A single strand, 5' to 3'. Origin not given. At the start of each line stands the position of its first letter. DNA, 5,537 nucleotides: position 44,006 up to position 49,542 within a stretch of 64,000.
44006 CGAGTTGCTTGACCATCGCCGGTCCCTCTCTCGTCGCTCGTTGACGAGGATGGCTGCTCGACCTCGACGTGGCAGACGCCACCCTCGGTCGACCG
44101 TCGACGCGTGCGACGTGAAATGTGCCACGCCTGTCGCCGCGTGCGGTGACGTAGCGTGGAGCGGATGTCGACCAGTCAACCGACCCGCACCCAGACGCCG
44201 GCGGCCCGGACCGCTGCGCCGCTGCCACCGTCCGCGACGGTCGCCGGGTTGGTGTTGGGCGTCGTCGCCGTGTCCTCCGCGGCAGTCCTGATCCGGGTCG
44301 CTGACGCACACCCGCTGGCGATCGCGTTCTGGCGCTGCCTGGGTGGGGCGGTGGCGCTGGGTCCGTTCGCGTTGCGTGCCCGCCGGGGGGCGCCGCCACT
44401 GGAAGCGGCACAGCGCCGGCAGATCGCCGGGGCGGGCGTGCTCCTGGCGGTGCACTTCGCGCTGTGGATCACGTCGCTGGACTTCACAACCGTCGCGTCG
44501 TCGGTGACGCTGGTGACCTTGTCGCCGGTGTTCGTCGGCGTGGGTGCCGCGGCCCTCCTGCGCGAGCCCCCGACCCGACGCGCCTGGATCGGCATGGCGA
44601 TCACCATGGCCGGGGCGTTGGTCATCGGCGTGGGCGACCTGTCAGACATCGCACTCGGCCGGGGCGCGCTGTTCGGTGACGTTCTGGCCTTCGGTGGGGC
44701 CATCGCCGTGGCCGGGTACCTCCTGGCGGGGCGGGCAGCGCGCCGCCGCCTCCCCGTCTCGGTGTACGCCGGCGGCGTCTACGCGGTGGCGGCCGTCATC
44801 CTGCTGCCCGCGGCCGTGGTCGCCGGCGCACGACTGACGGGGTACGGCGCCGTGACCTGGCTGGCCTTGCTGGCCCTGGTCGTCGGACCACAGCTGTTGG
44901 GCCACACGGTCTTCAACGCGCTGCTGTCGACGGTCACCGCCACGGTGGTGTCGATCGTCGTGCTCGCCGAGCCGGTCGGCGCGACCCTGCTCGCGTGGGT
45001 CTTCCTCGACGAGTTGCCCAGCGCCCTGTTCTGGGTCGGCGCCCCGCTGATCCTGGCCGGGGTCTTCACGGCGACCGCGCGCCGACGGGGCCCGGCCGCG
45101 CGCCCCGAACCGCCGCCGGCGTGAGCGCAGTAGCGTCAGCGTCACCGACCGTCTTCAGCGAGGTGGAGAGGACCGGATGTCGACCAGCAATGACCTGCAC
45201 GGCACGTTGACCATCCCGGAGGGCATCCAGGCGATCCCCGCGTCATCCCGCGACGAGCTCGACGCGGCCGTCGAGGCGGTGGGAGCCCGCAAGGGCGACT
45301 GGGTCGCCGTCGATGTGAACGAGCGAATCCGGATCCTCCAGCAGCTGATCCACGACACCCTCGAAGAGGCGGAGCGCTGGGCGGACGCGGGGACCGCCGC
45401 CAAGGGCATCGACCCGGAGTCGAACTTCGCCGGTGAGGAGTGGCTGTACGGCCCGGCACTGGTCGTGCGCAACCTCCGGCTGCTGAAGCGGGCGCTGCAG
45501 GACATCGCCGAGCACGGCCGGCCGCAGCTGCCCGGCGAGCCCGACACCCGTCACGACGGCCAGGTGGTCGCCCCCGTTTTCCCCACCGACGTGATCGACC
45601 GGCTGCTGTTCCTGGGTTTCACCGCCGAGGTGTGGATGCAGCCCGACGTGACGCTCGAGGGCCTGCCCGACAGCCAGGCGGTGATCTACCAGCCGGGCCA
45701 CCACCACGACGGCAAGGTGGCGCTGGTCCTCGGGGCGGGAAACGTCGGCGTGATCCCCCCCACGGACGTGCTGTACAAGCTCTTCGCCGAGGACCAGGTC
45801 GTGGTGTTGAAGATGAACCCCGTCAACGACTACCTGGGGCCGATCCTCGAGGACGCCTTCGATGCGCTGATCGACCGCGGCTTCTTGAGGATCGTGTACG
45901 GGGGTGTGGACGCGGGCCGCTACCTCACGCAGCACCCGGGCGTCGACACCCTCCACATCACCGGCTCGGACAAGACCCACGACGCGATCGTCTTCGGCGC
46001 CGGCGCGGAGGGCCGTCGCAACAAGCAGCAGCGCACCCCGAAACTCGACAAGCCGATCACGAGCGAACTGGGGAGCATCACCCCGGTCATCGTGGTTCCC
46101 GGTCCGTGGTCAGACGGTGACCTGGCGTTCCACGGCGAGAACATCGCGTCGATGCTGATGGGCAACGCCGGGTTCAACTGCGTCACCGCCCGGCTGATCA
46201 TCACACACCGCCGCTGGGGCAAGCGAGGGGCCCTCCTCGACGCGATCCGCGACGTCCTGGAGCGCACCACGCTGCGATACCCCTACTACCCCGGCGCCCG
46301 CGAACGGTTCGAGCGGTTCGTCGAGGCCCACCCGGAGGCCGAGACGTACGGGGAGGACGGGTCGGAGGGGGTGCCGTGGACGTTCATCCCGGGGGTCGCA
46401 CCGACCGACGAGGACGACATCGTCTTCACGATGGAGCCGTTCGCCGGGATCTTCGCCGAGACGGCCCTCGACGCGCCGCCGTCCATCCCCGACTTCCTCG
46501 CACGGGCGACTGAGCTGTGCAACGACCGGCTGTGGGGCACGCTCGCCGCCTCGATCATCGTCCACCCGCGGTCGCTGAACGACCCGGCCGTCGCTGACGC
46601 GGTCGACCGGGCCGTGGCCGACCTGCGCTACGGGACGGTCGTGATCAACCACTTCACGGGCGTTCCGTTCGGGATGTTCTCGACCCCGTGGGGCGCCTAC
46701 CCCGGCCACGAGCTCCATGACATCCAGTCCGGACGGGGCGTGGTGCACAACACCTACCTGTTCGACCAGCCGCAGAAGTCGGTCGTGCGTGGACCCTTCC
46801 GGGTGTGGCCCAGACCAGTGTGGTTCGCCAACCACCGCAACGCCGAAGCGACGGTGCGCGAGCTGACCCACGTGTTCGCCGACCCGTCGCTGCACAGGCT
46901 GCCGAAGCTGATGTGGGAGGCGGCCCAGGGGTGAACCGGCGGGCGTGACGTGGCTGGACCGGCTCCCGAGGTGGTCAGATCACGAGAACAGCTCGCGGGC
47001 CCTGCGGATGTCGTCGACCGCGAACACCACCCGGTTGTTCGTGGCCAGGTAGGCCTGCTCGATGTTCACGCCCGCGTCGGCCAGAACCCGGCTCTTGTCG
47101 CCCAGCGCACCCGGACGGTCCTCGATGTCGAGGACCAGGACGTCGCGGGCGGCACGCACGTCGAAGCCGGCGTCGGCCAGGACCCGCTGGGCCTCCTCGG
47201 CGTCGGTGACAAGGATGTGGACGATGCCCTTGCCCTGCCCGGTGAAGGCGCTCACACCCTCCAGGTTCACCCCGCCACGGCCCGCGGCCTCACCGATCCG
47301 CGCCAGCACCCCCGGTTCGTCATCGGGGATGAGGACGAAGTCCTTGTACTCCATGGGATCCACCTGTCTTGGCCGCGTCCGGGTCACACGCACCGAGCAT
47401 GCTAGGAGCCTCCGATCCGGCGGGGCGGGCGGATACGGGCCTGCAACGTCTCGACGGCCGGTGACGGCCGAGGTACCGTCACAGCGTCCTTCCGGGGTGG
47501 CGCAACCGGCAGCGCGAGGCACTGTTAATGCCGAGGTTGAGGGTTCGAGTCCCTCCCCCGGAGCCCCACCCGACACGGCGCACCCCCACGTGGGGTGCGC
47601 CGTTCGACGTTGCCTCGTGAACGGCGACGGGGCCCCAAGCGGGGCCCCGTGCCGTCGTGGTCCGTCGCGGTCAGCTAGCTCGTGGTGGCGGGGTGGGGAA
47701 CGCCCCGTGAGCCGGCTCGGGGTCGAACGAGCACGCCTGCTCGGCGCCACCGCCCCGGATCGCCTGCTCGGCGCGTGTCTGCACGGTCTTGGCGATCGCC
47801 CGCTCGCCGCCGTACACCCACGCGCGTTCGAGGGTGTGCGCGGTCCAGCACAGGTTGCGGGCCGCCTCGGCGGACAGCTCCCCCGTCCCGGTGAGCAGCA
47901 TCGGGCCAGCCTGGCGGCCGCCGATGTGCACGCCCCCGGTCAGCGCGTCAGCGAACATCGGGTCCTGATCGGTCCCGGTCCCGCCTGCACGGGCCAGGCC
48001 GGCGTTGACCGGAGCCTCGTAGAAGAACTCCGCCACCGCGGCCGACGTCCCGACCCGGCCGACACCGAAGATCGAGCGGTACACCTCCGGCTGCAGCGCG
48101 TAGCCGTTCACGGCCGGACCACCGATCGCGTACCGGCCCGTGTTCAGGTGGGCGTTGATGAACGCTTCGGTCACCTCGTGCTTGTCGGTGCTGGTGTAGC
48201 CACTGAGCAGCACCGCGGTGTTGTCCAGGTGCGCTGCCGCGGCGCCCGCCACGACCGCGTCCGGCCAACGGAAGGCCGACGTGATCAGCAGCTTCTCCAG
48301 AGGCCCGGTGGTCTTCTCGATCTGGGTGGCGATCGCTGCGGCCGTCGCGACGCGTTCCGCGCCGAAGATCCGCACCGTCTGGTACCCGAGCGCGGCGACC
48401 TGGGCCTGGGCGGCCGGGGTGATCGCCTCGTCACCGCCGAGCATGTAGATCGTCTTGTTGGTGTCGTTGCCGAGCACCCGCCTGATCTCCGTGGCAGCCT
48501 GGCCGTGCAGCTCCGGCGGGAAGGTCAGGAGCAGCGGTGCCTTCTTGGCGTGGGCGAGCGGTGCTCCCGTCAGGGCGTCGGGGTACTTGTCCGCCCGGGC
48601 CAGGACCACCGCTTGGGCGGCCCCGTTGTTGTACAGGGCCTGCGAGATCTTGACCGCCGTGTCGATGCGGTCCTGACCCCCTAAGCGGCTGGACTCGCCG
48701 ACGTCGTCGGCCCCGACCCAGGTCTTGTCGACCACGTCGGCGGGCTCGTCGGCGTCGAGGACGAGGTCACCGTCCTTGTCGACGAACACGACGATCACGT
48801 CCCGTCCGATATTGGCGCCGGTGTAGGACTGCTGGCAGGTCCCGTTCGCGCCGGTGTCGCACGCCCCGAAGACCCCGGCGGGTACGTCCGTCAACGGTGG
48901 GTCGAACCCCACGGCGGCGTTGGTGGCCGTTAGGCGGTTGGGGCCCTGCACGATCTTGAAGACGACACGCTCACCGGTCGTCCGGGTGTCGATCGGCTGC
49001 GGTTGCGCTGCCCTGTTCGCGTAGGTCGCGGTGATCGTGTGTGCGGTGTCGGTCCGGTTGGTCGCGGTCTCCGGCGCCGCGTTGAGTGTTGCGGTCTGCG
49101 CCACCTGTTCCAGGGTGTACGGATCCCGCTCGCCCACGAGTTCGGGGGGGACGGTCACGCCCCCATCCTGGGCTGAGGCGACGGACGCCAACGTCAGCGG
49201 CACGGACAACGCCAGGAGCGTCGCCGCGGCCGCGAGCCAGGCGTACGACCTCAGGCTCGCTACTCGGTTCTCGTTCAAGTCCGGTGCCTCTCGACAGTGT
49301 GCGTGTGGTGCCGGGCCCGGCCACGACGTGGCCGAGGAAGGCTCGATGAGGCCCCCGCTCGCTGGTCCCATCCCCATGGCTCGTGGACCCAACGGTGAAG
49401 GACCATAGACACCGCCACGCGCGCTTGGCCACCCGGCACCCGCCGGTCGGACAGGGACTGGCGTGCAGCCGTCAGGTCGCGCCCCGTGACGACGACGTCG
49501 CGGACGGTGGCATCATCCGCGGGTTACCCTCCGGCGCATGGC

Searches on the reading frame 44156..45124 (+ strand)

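Call 38: search_protein_families(library=pfam, proteins=[window:44156-45124:+], max_evalue=0.00001)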
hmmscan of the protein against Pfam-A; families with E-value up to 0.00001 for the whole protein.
window:44156-45124:+ (322 aa): 1 family
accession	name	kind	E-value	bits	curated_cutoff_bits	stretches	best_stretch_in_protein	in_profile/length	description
PF00892.27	EamA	-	1.4e-32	113.2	28.2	2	31-157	6-133/135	EamA-like transporter family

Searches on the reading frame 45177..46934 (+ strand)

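Call 38: search_protein_families(library=pfam, proteins=[window:45177-46934:+], max_evalue=0.00001)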
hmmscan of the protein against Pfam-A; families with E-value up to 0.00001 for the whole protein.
window:45177-46934:+ (585 aa): 1 family
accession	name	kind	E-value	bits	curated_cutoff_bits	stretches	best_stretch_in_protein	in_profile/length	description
PF00171.27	Aldedh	-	1.3e-13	50.7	23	1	209-346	157-280/461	Aldehyde dehydrogenase family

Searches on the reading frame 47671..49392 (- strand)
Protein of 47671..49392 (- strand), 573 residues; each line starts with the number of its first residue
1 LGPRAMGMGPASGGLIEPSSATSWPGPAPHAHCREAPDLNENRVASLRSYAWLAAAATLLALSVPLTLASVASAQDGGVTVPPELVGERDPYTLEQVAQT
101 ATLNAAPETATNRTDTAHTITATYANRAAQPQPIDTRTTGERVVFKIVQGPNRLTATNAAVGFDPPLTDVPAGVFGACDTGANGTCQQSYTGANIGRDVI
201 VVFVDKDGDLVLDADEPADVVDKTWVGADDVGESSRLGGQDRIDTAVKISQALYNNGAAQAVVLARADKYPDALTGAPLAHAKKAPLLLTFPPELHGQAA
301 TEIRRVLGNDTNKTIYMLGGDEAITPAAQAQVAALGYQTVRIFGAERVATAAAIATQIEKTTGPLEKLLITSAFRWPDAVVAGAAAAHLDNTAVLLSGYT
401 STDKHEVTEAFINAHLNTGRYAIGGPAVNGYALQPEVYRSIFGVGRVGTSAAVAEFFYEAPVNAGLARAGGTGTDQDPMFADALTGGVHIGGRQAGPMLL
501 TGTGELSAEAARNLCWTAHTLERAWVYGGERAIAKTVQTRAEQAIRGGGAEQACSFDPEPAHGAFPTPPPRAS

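Call 38: search_protein_families(library=pfam, proteins=[window:47671-49392:-], max_evalue=0.00001)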
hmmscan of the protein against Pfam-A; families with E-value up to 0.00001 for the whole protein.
window:47671-49392:- (573 aa): 1 family
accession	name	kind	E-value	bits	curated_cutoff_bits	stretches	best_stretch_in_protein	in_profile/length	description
PF04122.17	CW_binding_2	-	5.7e-34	116.9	24.9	3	236-326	1-70/73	Cell wall binding domain 2 (CWB2)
